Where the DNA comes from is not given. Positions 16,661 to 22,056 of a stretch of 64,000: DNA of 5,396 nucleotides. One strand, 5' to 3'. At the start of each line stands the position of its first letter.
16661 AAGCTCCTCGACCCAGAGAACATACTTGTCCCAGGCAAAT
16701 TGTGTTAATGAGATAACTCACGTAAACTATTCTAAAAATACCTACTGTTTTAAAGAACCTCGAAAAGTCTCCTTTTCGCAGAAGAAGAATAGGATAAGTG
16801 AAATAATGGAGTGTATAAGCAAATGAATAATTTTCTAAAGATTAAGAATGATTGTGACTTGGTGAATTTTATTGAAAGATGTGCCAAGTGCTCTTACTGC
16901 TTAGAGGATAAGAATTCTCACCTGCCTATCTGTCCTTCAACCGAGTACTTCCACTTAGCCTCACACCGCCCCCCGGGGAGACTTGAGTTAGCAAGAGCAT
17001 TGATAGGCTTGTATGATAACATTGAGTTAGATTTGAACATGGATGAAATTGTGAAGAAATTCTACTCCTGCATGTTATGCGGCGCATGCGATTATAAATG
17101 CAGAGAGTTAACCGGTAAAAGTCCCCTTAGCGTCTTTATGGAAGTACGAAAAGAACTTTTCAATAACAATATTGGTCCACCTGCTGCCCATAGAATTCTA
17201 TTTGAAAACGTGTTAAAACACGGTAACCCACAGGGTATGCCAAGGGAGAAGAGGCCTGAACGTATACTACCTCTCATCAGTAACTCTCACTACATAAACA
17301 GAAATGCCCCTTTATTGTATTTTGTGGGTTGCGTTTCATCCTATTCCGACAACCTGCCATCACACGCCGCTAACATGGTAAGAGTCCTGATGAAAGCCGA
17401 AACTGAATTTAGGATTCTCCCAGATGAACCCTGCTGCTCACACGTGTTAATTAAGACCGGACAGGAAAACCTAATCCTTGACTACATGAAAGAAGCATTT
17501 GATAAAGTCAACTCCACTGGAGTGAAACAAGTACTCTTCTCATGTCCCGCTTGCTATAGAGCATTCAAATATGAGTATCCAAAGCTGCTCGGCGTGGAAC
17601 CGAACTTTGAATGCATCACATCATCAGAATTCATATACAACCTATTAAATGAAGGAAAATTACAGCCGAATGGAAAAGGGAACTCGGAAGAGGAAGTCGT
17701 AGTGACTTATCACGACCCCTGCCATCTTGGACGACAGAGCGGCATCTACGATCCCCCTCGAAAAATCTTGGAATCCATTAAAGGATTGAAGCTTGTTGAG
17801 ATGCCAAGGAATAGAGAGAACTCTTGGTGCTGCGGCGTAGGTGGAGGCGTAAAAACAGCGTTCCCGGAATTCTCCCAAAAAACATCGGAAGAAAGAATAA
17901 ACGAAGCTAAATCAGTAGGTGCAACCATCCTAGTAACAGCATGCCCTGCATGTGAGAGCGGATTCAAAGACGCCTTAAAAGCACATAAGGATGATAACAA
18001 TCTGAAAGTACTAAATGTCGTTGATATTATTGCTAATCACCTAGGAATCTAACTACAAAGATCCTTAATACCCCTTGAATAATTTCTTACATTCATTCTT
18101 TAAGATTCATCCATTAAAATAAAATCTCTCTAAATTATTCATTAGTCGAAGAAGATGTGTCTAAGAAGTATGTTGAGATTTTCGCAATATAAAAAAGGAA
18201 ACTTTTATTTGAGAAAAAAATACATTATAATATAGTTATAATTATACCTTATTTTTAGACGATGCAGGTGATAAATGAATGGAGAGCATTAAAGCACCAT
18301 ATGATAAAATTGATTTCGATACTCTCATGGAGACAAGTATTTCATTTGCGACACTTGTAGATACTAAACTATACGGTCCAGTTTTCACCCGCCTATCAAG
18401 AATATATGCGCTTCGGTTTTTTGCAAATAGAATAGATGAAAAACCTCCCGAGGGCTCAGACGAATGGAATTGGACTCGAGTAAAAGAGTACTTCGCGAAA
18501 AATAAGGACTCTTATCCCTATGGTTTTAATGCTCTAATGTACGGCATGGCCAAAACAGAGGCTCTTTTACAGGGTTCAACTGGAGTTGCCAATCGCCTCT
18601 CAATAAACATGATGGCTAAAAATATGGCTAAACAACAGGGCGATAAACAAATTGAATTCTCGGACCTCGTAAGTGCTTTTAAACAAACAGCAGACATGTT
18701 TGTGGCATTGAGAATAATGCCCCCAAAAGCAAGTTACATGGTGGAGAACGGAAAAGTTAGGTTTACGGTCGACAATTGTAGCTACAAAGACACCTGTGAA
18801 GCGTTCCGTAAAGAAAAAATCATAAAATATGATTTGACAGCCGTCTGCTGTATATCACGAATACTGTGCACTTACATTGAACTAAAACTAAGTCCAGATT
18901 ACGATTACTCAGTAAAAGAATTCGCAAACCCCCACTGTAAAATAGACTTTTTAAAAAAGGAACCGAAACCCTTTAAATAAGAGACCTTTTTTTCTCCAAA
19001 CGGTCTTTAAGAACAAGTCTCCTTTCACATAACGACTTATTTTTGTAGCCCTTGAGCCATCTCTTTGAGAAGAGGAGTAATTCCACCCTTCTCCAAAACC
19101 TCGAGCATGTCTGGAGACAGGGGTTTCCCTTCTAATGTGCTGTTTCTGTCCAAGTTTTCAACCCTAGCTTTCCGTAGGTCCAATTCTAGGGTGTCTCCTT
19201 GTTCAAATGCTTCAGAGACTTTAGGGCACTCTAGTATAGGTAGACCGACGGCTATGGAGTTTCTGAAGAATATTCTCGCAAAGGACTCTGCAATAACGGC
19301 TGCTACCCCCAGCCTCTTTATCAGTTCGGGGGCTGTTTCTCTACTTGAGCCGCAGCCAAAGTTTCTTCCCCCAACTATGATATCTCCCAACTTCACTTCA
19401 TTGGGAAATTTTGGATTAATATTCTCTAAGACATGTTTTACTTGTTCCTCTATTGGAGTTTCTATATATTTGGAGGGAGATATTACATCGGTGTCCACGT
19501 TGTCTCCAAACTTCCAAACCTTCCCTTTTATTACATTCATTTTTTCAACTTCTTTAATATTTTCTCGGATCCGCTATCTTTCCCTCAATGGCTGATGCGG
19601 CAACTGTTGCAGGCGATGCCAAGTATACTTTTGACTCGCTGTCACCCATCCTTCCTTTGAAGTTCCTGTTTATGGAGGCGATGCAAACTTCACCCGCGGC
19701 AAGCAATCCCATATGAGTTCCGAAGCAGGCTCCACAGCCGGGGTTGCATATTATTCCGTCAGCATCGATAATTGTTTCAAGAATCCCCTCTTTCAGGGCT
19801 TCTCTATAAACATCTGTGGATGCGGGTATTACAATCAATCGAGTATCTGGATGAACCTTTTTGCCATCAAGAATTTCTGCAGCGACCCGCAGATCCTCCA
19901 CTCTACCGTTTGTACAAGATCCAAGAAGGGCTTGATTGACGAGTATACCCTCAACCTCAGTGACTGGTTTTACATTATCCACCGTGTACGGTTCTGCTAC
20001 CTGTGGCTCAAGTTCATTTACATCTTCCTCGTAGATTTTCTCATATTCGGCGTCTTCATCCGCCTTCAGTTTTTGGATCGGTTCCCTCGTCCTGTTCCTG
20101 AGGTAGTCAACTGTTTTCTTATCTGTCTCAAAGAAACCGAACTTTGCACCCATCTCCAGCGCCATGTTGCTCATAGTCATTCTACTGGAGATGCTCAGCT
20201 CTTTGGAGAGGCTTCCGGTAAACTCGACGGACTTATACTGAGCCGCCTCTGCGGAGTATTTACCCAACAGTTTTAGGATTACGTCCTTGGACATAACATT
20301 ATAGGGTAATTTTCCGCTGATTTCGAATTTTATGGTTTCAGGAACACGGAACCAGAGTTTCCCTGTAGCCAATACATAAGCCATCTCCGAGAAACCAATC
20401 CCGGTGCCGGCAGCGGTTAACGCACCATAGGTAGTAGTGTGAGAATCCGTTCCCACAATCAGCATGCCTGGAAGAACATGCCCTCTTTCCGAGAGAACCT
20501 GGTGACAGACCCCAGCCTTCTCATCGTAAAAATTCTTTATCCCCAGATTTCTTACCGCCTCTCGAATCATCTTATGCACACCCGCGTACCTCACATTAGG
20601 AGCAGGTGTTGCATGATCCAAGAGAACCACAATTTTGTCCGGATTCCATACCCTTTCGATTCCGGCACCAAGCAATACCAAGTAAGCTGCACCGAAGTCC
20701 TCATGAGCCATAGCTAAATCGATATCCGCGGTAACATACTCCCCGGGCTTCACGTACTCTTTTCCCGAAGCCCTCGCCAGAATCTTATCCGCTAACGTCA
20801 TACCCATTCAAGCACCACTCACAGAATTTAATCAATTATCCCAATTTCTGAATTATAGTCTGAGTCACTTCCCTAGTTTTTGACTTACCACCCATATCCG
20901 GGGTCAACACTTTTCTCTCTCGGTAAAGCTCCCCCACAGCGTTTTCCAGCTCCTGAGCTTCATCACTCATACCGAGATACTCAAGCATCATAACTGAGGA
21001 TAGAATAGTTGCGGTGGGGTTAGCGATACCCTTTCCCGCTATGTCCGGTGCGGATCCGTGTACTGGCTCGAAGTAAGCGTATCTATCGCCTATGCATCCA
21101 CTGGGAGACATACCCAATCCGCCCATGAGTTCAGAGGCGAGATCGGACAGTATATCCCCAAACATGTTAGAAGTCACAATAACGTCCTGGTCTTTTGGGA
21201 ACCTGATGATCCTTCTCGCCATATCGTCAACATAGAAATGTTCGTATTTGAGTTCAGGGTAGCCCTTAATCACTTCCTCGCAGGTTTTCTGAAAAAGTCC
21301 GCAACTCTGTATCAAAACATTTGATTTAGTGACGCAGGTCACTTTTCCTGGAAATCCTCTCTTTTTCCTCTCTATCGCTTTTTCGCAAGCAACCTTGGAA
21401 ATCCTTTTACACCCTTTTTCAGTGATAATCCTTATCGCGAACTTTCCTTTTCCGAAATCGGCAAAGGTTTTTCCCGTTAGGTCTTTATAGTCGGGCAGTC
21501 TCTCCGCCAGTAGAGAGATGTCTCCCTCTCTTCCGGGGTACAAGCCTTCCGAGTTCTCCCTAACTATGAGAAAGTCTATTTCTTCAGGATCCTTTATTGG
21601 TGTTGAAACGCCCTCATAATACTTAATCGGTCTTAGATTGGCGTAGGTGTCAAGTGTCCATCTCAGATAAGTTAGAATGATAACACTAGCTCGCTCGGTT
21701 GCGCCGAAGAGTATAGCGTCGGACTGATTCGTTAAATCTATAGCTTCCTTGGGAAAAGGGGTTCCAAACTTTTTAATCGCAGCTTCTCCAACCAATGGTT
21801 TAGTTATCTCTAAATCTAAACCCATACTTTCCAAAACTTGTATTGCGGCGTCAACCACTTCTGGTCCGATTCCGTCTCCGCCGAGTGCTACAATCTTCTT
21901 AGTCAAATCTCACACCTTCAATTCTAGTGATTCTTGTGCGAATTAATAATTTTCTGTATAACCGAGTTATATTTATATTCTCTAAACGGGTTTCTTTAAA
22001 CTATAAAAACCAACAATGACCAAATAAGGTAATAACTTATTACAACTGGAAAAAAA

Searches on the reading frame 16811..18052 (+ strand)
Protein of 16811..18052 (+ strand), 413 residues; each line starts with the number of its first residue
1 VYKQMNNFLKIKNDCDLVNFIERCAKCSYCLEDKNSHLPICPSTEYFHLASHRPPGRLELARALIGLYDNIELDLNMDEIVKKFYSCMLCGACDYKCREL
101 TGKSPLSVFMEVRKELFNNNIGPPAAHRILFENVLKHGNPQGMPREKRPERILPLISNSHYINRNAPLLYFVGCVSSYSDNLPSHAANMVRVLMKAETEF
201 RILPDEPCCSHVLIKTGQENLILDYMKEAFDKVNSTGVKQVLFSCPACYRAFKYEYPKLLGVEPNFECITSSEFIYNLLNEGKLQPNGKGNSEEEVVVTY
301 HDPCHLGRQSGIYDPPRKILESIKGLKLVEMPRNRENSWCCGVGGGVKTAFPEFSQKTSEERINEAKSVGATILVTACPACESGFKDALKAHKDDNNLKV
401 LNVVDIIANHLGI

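Call 60: search_protein_families(library=pfam, proteins=[window:16811-18052:+], max_evalue=0.0001)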
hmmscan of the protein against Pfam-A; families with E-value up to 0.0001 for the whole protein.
window:16811-18052:+ (413 aa): 4 families
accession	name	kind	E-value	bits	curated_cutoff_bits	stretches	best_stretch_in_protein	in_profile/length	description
PF02754.22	CCG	-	5.9e-32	110.1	20.6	2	298-384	1-83/85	Cysteine-rich domain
PF13183.11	Fer4_8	-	3.3e-06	28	27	1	22-98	3-65/68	4Fe-4S dicluster domain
PF13534.11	Fer4_17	-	5.3e-05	24.1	22.2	1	23-98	1-57/61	4Fe-4S dicluster domain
PF24110.1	DUF7385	-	9.8e-05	22.4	28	0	377-406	28-57/72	Family of unknown function (DUF7385)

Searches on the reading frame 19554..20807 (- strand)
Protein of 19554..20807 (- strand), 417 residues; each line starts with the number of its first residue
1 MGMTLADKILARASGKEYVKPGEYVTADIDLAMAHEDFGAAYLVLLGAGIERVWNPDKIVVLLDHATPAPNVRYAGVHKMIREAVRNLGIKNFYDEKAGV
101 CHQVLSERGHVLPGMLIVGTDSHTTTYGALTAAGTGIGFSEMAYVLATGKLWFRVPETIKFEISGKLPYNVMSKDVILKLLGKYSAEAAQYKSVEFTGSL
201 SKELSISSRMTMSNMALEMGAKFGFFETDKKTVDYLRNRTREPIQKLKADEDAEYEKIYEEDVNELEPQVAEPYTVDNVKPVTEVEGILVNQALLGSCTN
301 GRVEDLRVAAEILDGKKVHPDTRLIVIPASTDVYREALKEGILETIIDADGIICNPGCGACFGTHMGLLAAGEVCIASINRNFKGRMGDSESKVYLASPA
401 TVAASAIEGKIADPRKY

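Call 60: search_protein_families(library=pfam, proteins=[window:19554-20807:-], max_evalue=0.0001)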
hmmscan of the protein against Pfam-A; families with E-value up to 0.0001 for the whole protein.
window:19554-20807:- (417 aa): 1 family
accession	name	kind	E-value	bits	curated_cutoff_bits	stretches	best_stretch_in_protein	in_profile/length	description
PF00330.25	Aconitase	-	5e-99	332.8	28.7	2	33-284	24-305/463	Aconitase family (aconitate hydratase)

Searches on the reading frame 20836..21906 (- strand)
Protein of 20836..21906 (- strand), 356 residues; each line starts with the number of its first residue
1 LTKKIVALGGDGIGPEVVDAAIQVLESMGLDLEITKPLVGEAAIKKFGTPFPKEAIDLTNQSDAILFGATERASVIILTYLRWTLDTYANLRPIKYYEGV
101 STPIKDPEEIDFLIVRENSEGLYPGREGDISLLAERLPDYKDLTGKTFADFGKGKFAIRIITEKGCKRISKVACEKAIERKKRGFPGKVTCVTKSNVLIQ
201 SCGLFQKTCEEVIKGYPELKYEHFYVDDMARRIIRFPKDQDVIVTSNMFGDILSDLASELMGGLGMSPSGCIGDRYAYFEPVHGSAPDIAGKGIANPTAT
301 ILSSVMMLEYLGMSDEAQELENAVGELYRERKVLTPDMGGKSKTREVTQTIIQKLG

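Call 60: search_protein_families(library=pfam, proteins=[window:20836-21906:-], max_evalue=0.0001)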
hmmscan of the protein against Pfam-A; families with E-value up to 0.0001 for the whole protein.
window:20836-21906:- (356 aa): 1 family
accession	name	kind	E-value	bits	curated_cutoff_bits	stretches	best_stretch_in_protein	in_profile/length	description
PF00180.25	Iso_dh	-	4.9e-97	325.7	27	1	4-351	1-348/348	Isocitrate/isopropylmalate dehydrogenase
